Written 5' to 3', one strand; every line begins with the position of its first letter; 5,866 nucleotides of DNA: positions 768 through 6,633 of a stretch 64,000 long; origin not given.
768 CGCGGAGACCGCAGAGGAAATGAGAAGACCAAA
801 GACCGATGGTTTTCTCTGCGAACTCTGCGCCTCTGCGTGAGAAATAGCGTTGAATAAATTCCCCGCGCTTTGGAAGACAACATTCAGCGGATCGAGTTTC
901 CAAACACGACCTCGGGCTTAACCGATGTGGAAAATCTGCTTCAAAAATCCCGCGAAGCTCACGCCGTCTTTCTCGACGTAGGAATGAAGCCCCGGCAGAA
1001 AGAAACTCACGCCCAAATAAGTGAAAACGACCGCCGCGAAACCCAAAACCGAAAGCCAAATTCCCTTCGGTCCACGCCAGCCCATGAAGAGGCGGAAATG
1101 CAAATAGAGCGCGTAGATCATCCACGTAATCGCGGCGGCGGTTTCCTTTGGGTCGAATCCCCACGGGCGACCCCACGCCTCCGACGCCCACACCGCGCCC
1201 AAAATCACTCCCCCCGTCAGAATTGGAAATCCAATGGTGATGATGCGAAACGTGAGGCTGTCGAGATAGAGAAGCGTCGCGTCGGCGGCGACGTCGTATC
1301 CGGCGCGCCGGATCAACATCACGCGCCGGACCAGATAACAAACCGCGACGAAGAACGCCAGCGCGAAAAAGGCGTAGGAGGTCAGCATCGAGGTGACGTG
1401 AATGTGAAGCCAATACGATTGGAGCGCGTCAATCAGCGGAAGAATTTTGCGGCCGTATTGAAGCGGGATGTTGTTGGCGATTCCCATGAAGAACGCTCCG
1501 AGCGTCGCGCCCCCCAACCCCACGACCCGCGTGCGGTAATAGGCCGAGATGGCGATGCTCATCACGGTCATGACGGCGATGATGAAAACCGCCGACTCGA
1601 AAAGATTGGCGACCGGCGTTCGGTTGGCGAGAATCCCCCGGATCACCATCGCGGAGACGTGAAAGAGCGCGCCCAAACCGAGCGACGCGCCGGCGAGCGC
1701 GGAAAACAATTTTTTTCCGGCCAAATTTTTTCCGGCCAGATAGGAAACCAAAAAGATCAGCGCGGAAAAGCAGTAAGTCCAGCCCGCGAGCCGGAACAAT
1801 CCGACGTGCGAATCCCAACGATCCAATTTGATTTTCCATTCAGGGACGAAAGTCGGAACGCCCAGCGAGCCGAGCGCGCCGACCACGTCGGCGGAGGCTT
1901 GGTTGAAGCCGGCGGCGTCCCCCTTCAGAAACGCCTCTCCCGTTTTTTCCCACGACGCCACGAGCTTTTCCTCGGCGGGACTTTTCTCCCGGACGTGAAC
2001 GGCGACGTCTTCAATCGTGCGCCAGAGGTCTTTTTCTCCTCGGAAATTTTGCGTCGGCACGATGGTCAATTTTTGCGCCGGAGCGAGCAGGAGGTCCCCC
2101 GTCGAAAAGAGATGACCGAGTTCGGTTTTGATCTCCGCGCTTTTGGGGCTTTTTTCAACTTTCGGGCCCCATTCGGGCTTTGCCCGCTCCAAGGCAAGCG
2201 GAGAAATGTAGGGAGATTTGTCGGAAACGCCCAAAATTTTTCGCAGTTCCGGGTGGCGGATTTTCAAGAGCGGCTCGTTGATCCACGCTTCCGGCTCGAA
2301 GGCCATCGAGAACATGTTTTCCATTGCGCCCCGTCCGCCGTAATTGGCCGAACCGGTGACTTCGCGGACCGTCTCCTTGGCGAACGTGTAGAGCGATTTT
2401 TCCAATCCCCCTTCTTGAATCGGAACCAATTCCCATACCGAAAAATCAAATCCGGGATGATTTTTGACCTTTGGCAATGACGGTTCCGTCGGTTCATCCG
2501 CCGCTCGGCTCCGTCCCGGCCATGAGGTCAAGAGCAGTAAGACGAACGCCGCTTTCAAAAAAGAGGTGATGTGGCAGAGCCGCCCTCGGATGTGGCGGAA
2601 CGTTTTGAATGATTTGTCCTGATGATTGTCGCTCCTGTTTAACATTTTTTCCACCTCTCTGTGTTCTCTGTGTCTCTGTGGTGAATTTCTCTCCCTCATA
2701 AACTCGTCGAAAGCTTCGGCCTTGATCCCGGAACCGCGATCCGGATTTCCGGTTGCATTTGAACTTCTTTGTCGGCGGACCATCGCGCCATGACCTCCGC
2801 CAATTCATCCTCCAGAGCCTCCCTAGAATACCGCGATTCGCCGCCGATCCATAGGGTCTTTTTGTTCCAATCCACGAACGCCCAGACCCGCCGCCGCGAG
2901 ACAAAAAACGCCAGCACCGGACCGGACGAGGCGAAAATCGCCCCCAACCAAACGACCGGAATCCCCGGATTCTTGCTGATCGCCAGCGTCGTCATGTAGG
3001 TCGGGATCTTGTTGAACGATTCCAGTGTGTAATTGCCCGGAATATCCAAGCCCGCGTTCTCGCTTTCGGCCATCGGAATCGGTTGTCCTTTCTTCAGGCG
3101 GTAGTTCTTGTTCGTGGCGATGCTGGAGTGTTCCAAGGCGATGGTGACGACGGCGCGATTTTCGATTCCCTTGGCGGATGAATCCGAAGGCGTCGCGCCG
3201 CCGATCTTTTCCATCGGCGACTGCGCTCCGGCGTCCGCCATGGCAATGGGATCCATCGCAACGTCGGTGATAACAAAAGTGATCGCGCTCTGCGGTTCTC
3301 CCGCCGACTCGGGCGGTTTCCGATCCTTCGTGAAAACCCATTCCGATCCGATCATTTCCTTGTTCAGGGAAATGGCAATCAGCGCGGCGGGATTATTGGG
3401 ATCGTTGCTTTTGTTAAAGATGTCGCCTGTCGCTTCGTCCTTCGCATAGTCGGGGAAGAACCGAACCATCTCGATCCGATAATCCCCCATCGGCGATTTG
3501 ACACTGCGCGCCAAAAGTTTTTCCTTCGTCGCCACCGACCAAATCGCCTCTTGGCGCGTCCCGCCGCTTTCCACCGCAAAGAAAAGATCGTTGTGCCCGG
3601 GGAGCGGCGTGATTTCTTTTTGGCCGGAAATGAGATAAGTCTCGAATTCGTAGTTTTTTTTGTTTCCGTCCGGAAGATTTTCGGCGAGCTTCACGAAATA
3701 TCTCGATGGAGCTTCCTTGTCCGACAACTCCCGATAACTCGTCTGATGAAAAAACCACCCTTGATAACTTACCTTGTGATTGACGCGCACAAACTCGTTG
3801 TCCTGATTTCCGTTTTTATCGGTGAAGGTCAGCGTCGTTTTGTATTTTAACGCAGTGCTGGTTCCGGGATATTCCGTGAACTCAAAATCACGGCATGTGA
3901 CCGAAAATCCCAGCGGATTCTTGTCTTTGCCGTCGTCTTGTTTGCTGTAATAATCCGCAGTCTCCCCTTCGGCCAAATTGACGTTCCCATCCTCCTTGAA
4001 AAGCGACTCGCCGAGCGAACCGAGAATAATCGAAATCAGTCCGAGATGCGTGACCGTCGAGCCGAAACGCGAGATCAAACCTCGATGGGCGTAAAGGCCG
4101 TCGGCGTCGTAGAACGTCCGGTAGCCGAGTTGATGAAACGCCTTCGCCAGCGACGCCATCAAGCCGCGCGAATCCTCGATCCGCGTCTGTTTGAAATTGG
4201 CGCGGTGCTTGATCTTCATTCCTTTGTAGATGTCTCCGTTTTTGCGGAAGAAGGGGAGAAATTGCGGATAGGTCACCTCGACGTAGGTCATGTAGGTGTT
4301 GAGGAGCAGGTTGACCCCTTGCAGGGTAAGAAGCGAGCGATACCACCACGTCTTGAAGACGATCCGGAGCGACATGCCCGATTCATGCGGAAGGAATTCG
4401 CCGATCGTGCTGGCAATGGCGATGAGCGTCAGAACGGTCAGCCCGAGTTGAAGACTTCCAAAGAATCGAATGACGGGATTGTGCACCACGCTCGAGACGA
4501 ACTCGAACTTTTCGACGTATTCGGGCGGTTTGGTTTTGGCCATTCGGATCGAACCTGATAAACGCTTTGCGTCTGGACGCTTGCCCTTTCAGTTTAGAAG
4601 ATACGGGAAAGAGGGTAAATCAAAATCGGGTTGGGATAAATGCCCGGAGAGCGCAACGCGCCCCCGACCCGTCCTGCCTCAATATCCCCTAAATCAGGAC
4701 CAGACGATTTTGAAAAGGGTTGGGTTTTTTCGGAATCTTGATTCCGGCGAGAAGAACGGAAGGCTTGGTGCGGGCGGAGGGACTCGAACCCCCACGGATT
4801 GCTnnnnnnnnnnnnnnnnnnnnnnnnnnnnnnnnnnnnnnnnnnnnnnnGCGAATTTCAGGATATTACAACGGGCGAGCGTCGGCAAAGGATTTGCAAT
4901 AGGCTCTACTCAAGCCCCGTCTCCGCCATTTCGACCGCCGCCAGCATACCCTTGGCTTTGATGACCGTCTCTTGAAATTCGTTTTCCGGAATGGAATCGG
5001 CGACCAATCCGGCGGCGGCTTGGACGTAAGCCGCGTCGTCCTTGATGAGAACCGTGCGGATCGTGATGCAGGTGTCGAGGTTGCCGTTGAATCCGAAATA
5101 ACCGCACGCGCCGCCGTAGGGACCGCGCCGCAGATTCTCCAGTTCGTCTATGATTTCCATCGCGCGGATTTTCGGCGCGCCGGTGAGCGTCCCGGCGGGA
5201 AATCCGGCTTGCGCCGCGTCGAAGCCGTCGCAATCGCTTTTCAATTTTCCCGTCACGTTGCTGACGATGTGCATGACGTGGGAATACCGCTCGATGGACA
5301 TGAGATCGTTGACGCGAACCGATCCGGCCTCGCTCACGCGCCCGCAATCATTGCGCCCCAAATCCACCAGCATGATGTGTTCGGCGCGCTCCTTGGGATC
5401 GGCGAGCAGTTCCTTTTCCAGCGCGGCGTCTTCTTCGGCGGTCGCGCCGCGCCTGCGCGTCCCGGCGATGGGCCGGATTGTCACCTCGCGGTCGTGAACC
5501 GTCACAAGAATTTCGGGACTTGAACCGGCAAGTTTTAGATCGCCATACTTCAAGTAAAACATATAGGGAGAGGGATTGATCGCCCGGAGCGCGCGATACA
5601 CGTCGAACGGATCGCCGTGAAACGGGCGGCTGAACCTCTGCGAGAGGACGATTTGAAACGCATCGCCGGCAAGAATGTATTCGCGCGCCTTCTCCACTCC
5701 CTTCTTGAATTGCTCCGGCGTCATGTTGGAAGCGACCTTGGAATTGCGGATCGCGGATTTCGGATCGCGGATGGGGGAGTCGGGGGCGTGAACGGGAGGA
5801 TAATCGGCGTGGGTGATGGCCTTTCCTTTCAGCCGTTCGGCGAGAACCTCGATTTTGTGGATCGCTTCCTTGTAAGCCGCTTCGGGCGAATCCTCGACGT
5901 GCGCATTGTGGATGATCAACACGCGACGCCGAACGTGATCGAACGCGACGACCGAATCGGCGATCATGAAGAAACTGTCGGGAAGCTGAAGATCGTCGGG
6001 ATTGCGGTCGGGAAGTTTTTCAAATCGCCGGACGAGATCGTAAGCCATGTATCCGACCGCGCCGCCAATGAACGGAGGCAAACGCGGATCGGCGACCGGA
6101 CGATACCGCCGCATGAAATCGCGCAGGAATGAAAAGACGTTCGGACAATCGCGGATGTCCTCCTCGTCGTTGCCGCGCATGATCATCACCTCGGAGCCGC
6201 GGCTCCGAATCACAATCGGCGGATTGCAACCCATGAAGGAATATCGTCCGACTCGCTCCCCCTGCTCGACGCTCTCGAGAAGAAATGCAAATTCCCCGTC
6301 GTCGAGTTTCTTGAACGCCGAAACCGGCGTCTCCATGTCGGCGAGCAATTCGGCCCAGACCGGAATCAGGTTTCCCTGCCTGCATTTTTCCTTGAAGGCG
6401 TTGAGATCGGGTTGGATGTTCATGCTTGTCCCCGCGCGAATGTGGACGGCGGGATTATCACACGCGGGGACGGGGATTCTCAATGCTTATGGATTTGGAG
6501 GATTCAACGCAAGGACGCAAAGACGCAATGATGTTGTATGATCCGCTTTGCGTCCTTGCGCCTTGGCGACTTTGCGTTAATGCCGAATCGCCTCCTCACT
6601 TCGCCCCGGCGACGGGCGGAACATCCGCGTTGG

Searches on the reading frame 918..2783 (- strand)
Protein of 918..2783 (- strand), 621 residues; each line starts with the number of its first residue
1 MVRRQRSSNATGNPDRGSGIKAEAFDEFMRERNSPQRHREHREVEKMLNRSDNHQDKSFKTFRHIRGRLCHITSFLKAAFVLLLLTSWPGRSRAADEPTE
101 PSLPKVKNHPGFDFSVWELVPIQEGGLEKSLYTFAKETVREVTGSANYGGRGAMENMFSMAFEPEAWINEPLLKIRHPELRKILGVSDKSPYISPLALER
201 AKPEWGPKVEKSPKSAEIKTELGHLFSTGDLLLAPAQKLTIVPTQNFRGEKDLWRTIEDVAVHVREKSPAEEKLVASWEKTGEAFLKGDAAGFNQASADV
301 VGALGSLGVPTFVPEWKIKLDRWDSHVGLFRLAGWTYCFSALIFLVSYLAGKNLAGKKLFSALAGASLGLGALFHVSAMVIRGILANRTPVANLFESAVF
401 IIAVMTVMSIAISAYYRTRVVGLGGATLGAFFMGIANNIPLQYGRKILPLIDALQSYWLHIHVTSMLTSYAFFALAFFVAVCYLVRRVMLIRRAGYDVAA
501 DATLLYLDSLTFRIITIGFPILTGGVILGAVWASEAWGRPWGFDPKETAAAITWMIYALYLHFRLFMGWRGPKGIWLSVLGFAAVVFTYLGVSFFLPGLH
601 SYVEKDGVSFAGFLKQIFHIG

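Call 70: search_protein_families(library=pfam, proteins=[window:918-2783:-], max_evalue=0.001)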
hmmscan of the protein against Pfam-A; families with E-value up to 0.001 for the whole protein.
window:918-2783:- (621 aa): 1 family
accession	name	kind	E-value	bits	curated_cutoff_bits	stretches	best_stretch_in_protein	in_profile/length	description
PF01578.25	Cytochrom_C_asm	-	2.4e-42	145.4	29.9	1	392-600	2-212/212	Cytochrome C assembly protein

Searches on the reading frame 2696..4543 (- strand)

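Call 70: search_protein_families(library=pfam, proteins=[window:2696-4543:-], max_evalue=0.001)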
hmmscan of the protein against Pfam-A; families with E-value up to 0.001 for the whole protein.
window:2696-4543:- (615 aa): 1 family
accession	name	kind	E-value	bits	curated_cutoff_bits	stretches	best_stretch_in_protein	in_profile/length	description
PF05140.19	ResB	-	3.5e-48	165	24.6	1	58-581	49-485/486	ResB-like family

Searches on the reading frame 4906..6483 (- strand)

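Call 4: search_protein_families(library=pfam, proteins=[window:4906-6483:-], max_evalue=0.01)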
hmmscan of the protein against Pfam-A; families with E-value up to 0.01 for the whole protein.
window:4906-6483:- (525 aa): 2 families
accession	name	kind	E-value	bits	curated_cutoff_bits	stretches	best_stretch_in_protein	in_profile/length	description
PF00425.24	Chorismate_bind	-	8.8e-92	307.7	27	1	257-509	3-257/257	chorismate binding enzyme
PF04715.19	Anth_synt_I_N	-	9.7e-42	143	23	1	49-190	1-140/140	Anthranilate synthase component I, N terminal region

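Call 5: search_protein_families(library=ncbifam, proteins=[window:4906-6483:-], max_evalue=0.01)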
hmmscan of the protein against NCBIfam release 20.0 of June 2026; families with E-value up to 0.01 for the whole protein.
window:4906-6483:- (525 aa): 26 families (the best 25 are shown)
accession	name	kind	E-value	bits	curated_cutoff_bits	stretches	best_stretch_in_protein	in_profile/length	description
TIGR00564.1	trpE_most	equivalog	6.6e-174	579.2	517.7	1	48-517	1-454/455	anthranilate synthase component I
NF010086.0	PRK13571.1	equivalog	1.5e-166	554.9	693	1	21-522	5-502/510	anthranilate synthase component I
TIGR01820.1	TrpE-arch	equivalog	2.7e-147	491.7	512.05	1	53-518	1-449/449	anthranilate synthase component I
NF010079.0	PRK13564.1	equivalog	6.2e-115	384.9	471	1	106-521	113-515/521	anthranilate synthase component 1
NF010087.0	PRK13572.1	equivalog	7.9e-111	370.8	580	1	50-520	8-434/435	anthranilate synthase component I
TIGR01824.1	PabB-clade2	equivalog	6.1e-107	358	408.55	1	140-512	1-354/355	aminodeoxychorismate synthase, component I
NF004610.0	PRK05940.1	equivalog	8e-106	354.6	568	1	57-520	24-462/467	anthranilate synthase component I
NF010089.0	PRK13574.1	equivalog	5.9e-105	351.7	527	2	243-517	144-418/421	anthranilate synthase component I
NF006563.0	PRK09070.1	equivalog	8.6e-104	347.6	514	1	53-519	12-446/447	aminodeoxychorismate synthase component I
TIGR00565.1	trpE_proteo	equivalog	1.7e-95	320.8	494.65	1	142-520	129-496/498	anthranilate synthase component I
NF010082.0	PRK13567.1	equivalog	4.1e-92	309.3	576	1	67-515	25-465/468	anthranilate synthase component I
TIGR00553.1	pabB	equivalog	5e-85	285.5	328.4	1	143-511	2-327/329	aminodeoxychorismate synthase component I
NF012009.0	PRK15465.1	equivalog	1.6e-84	284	622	2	247-518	181-452/453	aminodeoxychorismate synthase component 1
NF010081.0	PRK13566.1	equivalog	1.5e-83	281.3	645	1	107-521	129-511/729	anthranilate synthase component I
TIGR01815.1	TrpE-clade3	equivalog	2.5e-73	247.3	739.15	1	107-520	117-498/717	anthranilate synthase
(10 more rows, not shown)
